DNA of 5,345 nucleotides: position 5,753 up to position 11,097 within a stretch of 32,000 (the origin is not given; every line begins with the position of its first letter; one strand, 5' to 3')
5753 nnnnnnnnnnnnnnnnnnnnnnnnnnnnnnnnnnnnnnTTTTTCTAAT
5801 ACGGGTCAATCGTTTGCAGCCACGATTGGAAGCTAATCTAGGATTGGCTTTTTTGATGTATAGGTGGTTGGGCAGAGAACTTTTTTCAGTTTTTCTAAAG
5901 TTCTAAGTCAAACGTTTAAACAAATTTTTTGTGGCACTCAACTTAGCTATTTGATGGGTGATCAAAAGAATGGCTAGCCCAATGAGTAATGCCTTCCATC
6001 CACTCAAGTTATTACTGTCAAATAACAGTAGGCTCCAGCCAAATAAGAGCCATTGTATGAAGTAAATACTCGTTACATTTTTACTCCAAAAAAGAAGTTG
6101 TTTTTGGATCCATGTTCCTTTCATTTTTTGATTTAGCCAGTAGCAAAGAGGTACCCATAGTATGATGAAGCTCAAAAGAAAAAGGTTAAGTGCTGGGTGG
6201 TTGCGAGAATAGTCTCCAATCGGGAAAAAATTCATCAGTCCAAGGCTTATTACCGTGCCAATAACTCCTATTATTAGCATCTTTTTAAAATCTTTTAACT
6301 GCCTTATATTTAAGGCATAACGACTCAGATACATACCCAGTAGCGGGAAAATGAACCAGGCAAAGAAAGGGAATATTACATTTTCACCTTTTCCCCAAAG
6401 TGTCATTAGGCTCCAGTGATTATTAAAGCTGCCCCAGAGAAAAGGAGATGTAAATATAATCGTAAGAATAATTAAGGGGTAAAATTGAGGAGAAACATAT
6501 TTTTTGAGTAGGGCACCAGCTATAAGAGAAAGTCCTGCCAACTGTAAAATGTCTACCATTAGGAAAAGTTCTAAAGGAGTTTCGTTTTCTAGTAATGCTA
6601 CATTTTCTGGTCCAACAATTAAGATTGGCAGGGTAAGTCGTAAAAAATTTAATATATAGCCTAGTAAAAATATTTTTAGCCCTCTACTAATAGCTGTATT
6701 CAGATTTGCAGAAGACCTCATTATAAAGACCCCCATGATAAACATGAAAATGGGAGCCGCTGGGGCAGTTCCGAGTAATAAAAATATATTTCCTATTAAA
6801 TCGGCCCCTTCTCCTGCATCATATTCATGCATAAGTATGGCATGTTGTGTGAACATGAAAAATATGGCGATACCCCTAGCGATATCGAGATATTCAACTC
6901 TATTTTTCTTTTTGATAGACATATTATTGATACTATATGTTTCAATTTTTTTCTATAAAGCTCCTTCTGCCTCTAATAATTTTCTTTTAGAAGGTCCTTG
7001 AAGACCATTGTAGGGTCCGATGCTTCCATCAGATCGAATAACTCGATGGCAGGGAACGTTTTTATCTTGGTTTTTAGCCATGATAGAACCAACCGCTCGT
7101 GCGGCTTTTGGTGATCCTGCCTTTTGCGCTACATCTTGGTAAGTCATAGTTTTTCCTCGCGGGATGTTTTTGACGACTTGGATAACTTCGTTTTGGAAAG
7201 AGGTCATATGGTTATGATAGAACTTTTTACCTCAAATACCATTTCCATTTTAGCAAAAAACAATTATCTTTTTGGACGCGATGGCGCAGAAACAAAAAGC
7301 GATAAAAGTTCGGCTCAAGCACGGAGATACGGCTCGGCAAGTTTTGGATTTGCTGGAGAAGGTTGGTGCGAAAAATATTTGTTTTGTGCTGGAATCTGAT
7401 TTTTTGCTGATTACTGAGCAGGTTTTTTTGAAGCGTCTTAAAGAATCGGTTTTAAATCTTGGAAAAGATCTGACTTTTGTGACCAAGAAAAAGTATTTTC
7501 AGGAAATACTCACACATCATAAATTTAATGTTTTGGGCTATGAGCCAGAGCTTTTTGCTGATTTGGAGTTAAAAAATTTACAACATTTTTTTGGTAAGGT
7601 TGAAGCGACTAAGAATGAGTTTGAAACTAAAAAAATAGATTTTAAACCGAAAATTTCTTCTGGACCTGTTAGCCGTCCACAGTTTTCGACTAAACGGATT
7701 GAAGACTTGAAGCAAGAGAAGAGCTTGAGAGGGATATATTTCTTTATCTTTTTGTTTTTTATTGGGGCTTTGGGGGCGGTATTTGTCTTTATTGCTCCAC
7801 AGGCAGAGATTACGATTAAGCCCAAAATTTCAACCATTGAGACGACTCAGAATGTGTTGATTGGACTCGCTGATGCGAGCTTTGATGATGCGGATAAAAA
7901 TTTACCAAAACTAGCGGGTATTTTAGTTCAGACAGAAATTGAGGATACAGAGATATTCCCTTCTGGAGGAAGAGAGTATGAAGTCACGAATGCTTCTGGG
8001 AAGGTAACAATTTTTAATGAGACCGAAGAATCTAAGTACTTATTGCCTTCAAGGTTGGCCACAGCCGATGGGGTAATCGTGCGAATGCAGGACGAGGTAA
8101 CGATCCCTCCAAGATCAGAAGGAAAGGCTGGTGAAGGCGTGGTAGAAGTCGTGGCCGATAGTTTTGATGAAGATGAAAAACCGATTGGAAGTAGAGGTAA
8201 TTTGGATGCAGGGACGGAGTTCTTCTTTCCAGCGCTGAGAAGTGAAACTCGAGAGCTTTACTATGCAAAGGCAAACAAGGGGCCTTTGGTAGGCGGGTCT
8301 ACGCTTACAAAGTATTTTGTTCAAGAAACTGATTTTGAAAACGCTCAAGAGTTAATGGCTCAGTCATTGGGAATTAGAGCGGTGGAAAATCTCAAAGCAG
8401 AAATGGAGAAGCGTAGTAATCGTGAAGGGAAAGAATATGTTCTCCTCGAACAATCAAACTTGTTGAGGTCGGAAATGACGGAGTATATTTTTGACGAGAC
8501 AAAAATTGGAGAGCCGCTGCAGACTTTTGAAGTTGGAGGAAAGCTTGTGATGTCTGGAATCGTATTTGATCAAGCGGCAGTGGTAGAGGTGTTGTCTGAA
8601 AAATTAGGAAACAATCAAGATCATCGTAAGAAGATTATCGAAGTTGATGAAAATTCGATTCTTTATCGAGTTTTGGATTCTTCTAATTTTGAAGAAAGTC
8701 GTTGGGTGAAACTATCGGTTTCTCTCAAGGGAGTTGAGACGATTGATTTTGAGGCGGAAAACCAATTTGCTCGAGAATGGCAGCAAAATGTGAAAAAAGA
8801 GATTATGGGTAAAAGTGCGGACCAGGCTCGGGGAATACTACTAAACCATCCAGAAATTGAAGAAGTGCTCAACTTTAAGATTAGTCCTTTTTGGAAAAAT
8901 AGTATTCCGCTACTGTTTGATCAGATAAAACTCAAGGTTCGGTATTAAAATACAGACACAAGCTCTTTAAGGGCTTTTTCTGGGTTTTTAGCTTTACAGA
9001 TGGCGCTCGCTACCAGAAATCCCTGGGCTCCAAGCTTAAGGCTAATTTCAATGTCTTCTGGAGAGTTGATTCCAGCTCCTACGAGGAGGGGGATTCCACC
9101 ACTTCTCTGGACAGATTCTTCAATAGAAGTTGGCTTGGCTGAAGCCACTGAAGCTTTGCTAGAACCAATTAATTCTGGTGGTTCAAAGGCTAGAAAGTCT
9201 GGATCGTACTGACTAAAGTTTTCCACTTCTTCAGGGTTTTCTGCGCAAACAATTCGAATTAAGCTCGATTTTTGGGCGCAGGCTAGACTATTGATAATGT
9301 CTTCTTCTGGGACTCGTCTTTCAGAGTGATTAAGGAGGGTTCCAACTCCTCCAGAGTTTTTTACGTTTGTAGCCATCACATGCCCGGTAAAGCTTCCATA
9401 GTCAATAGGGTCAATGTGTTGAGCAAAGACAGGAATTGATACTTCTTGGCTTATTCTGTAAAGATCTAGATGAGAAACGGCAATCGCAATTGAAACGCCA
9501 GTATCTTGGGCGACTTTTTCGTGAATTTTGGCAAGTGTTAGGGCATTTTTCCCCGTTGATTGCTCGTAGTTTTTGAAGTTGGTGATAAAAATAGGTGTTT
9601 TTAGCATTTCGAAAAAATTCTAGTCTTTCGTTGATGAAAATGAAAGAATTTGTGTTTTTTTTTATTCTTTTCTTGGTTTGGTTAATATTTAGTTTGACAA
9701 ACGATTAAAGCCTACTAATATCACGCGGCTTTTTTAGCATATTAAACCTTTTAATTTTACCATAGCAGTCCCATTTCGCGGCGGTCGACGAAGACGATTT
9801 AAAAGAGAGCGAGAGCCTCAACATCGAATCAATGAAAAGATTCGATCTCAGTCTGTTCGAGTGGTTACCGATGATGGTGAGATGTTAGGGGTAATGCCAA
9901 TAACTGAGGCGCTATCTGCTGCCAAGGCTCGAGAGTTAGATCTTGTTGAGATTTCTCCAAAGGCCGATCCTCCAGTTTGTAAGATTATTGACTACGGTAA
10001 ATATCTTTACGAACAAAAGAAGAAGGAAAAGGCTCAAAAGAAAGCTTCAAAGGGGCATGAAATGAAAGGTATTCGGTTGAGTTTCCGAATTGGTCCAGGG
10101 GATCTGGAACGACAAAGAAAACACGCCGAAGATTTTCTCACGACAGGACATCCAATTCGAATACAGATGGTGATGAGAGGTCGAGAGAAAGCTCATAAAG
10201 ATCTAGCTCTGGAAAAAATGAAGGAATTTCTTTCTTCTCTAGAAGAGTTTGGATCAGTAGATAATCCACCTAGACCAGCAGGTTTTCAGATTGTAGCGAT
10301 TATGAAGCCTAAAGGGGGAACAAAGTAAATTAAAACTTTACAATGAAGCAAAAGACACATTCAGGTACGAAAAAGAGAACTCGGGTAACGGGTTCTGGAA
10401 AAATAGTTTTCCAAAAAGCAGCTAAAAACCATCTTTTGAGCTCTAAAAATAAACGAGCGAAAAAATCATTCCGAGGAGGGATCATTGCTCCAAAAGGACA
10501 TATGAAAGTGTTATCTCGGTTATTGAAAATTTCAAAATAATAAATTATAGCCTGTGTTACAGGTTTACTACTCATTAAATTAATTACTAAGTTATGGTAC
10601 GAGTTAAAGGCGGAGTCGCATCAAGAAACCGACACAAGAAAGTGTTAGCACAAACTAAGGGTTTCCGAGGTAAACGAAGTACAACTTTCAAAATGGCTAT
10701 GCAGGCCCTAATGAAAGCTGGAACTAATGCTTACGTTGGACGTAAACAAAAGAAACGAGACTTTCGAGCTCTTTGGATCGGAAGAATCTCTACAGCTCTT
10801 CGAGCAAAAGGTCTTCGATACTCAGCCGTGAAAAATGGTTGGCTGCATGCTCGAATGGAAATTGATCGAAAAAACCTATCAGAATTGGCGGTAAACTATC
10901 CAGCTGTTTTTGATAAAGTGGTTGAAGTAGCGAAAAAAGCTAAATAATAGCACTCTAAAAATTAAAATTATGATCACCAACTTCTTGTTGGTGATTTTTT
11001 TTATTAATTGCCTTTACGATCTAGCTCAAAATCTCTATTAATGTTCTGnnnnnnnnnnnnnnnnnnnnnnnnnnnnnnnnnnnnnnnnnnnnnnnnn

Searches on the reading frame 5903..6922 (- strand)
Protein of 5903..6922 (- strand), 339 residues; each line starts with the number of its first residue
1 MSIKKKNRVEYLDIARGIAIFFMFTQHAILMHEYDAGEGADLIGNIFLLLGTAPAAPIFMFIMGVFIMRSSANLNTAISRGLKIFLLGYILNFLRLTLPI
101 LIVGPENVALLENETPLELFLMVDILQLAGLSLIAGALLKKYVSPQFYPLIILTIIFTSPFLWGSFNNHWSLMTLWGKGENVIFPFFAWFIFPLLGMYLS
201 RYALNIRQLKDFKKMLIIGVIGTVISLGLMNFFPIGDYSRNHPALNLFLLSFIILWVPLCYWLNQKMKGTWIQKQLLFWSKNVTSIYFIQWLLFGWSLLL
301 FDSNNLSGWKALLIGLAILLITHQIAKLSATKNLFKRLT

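Call 9: search_protein_families(library=pfam, proteins=[window:5903-6922:-], max_evalue=0.001)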
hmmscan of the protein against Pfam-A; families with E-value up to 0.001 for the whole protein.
window:5903-6922:- (339 aa): 2 families
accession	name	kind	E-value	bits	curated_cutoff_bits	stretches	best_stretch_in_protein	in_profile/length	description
PF01757.29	Acyl_transf_3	-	2.9e-13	50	31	1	10-321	2-316/326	Acyltransferase domain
PF07786.18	HGSNAT_cat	-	3.5e-12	46.8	22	1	8-210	1-190/222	Heparan-alpha-glucosaminide N-acetyltransferase, catalytic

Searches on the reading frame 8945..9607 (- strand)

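Call 9: search_protein_families(library=pfam, proteins=[window:8945-9607:-], max_evalue=0.001)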
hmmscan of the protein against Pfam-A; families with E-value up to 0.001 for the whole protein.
window:8945-9607:- (220 aa): 3 families
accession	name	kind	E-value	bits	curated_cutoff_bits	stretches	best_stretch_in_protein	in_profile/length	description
PF00121.24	TIM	-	8.7e-34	117.6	20.1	1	5-208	1-237/245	Triosephosphate isomerase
PF05690.20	ThiG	-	1.4e-07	31.6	23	1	158-211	163-215/247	Thiazole biosynthesis protein ThiG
PF00977.27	His_biosynth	-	0.00091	19.2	23.6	0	162-207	65-109/228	Histidine biosynthesis protein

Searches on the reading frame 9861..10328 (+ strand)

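Call 9: search_protein_families(library=pfam, proteins=[window:9861-10328:+], max_evalue=0.001)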
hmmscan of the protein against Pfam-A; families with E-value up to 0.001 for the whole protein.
window:9861-10328:+ (155 aa): 3 families
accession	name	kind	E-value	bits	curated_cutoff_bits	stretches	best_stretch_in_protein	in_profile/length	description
PF05198.21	IF3_N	-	8e-27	93.7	26.9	1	2-58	13-69/70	Translation initiation factor IF-3, N-terminal domain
PF00707.27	IF3_C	-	9.1e-19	67.6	34.8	1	67-151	2-86/86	Translation initiation factor IF-3, C-terminal domain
PF14877.11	mIF3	-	0.00051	20.2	33.8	1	51-103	110-162/177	Mitochondrial translation initiation factor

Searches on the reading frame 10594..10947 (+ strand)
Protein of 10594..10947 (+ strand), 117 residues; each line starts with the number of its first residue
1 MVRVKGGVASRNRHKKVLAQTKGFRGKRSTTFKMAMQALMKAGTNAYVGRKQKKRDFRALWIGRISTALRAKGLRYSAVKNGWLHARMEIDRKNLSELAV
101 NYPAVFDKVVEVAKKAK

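Call 9: search_protein_families(library=pfam, proteins=[window:10594-10947:+], max_evalue=0.001)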
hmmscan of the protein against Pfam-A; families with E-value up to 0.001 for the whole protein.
window:10594-10947:+ (117 aa): 1 family
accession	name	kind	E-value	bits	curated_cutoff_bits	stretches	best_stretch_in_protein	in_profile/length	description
PF00453.23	Ribosomal_L20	-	5.4e-36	123.4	30.8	1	3-108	1-106/107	Ribosomal protein L20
